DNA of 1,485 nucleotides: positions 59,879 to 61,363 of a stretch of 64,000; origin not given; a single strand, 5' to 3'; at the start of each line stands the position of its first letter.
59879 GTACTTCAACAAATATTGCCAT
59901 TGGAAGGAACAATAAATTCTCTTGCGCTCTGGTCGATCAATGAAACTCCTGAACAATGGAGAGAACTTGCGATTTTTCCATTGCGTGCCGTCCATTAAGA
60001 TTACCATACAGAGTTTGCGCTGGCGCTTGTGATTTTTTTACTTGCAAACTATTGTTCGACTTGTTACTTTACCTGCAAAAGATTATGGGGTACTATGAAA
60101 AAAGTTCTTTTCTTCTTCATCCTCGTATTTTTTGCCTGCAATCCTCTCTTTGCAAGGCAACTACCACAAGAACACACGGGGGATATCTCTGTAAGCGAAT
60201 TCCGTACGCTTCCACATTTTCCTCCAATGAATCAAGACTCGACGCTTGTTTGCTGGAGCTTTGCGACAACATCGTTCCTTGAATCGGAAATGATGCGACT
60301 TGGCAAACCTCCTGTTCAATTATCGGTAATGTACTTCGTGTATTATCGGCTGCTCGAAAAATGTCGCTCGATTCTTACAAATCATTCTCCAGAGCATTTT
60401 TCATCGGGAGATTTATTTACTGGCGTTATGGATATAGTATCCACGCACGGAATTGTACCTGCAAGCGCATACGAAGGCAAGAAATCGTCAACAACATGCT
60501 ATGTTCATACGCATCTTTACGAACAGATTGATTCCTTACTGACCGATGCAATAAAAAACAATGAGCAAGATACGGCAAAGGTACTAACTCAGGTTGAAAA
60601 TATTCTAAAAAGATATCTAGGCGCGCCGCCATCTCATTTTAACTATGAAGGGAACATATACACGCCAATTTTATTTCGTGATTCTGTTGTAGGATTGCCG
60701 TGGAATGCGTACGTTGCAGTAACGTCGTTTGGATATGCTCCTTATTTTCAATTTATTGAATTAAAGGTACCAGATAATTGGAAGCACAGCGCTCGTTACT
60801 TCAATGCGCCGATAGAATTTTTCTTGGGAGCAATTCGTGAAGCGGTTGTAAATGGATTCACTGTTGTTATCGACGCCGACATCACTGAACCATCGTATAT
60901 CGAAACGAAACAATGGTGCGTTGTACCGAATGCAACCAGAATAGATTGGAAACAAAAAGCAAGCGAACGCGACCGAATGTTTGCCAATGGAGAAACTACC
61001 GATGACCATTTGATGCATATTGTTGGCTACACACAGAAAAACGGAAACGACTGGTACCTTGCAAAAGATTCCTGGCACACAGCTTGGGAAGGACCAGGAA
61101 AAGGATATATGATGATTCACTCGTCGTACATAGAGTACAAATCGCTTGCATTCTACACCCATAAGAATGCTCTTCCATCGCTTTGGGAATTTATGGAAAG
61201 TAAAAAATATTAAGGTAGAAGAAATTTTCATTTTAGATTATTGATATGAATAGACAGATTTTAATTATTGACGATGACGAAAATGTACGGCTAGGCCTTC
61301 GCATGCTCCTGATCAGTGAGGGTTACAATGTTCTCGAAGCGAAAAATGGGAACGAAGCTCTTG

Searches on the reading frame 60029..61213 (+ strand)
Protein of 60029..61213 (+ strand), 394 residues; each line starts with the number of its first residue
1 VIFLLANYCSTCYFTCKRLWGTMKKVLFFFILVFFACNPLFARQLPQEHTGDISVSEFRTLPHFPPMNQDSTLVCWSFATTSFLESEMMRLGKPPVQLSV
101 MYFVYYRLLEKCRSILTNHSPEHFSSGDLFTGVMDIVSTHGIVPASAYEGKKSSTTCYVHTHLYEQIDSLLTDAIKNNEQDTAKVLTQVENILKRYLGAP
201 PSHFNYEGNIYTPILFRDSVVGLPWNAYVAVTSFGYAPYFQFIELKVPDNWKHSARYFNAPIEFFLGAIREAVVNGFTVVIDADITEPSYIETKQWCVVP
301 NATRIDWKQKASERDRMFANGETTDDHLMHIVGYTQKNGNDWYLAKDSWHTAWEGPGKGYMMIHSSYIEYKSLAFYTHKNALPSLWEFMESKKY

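Call 48: search_protein_families(library=pfam, proteins=[window:60029-61213:+], max_evalue=0.001)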
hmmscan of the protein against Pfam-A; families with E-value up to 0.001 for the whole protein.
window:60029-61213:+ (394 aa): 2 families
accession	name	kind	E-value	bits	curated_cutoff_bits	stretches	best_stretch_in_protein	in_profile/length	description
PF00112.29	Peptidase_C1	-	8.5e-12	46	20.7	1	323-366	164-205/220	Papain family cysteine protease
PF03051.21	Peptidase_C1_2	-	2.1e-09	37.1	22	1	130-383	139-417/438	Peptidase C1-like family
